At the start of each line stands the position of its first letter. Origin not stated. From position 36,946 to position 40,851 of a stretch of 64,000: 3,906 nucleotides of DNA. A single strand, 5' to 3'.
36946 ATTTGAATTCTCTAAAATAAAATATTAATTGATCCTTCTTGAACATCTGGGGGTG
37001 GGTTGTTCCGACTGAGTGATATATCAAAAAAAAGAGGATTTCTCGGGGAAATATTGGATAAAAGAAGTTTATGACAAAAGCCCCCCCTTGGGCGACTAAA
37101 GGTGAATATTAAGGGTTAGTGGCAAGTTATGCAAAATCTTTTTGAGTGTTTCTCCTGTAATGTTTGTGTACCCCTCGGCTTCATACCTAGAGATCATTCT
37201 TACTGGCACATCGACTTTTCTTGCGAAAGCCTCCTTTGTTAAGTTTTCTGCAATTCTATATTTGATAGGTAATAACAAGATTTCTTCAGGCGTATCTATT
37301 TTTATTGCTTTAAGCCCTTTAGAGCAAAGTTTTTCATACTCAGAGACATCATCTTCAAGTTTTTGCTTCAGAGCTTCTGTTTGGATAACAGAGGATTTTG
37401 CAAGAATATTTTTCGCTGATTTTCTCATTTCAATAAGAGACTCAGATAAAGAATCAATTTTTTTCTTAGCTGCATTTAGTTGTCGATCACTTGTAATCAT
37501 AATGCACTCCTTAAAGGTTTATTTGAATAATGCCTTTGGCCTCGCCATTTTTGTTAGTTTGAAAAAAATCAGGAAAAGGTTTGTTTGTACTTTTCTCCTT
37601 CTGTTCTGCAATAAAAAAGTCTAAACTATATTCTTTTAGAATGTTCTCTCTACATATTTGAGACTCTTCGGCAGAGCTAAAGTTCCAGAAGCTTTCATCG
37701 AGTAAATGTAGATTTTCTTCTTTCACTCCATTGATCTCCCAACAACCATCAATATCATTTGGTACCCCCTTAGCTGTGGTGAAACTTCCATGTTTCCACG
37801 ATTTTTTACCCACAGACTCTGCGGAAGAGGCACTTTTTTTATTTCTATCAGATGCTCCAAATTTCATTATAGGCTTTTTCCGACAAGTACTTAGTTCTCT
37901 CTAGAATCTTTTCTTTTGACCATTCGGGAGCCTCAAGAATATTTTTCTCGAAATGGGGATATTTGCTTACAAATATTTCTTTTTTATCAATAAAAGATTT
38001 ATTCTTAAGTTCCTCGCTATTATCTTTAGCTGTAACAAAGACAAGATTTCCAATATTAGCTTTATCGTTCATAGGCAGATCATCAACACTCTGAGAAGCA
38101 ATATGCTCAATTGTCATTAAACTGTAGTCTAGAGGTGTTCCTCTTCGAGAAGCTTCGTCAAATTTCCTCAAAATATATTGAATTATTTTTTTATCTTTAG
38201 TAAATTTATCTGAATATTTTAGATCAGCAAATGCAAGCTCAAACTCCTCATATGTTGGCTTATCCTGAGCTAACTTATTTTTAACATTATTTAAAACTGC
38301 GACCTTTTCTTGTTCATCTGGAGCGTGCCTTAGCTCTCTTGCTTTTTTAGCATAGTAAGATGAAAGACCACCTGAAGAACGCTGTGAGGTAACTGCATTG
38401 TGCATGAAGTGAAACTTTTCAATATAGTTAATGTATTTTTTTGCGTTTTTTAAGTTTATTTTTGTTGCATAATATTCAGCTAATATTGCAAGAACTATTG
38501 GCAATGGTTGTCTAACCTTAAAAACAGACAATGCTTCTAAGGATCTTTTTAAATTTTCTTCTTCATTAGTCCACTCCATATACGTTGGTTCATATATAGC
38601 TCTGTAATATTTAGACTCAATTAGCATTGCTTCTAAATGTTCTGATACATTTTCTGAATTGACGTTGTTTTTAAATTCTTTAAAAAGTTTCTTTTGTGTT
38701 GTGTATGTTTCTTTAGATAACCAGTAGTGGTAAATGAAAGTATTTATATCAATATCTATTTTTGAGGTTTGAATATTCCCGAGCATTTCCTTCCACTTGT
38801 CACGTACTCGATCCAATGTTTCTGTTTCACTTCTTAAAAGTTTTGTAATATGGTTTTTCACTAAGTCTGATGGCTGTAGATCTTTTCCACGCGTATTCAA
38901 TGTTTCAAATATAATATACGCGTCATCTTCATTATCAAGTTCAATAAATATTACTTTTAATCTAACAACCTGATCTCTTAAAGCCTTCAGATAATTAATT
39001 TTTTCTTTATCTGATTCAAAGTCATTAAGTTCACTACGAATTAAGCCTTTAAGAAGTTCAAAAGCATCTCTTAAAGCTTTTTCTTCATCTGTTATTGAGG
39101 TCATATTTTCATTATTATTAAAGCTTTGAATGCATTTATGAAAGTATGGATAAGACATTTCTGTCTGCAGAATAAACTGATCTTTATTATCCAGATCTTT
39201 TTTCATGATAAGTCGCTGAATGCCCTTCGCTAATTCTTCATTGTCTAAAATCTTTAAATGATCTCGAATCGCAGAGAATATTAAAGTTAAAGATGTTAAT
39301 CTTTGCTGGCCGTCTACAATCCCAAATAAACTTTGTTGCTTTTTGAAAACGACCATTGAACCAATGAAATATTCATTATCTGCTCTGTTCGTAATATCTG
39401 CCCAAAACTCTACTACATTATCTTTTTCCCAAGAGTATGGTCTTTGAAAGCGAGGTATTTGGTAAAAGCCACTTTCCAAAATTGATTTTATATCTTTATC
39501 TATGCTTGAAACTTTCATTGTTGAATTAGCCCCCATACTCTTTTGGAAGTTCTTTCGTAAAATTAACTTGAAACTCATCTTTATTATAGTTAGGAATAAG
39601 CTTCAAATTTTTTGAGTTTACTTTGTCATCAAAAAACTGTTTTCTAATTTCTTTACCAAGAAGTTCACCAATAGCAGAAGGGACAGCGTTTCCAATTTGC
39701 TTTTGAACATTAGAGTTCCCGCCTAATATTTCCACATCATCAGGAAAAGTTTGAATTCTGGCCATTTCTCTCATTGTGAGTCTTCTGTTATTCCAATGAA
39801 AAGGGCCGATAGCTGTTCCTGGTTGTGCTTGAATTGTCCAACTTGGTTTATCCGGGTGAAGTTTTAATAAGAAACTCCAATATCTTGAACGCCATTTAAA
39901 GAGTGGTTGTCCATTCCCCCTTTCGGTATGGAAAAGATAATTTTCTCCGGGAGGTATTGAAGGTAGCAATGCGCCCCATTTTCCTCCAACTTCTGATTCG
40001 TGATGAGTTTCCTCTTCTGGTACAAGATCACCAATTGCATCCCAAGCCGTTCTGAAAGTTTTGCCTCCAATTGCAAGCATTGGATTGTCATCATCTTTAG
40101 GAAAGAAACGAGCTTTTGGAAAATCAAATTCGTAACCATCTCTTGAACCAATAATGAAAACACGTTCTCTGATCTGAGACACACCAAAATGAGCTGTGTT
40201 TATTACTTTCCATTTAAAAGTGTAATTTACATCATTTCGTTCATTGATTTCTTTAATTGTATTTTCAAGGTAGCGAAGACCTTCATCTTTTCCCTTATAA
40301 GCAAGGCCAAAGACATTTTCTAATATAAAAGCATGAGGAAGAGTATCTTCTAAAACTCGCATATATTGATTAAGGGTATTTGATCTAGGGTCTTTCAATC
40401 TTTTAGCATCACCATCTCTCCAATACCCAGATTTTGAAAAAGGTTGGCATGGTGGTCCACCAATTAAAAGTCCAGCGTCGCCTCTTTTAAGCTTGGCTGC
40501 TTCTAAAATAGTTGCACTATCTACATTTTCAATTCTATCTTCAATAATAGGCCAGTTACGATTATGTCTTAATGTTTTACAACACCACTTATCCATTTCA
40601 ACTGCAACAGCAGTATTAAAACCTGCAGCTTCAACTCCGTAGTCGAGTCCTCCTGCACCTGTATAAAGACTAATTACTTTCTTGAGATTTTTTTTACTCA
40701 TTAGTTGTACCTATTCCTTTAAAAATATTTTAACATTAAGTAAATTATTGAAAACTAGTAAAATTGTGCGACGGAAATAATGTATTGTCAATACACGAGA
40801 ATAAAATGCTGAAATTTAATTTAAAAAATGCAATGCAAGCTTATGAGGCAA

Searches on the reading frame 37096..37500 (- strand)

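Call 62: search_protein_families(library=pfam, proteins=[window:37096-37500:-], max_evalue=0.001)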
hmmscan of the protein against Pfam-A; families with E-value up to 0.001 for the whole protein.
window:37096-37500:- (134 aa): 1 family
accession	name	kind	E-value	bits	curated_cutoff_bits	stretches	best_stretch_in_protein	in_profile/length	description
PF01381.28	HTH_3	-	2.7e-10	40.5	23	1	80-130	3-52/55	Helix-turn-helix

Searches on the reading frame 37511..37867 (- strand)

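Call 62: search_protein_families(library=pfam, proteins=[window:37511-37867:-], max_evalue=0.001)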
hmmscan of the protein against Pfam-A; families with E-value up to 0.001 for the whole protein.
window:37511-37867:- (118 aa): 1 family
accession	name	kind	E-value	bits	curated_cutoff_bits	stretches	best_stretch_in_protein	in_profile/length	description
PF22014.2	DUF6932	-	8.1e-17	62.4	27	1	22-117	53-142/142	Family of unknown function (DUF6932)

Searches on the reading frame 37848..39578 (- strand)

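Call 62: search_protein_families(library=pfam, proteins=[window:37848-39578:-], max_evalue=0.001)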
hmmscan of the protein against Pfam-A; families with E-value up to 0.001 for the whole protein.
window:37848-39578:- (576 aa): 2 families
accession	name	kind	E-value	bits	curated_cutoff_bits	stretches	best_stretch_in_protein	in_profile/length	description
PF03235.19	GmrSD_N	-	3.6e-37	128.9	33.2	1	32-244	3-198/199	GmrSD restriction endonuclease, N-terminal domain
PF07510.16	GmrSD_C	-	1.7e-13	51.1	23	1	441-567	2-137/138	GmrSD restriction endonucleases, C-terminal domain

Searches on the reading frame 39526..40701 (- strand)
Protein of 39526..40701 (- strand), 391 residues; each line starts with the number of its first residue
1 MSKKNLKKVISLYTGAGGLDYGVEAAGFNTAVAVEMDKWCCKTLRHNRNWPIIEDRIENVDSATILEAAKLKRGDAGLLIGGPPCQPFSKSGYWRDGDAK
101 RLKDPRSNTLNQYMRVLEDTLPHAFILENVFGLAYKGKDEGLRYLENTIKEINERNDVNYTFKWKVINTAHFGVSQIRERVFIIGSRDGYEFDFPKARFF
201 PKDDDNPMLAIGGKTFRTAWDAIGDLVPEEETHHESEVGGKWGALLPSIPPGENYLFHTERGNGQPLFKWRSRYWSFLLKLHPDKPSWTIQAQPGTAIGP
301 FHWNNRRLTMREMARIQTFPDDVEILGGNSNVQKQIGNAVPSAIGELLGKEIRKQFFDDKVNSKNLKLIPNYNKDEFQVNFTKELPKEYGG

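Call 80: search_protein_families(library=pfam, proteins=[window:39526-40701:-], max_evalue=0.0001)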
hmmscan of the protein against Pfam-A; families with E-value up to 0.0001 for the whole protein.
window:39526-40701:- (391 aa): 1 family
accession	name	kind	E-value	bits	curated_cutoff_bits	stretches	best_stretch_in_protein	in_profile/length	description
PF00145.23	DNA_methylase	-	2.4e-56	191.9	22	1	8-353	2-323/324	C-5 cytosine-specific DNA methylase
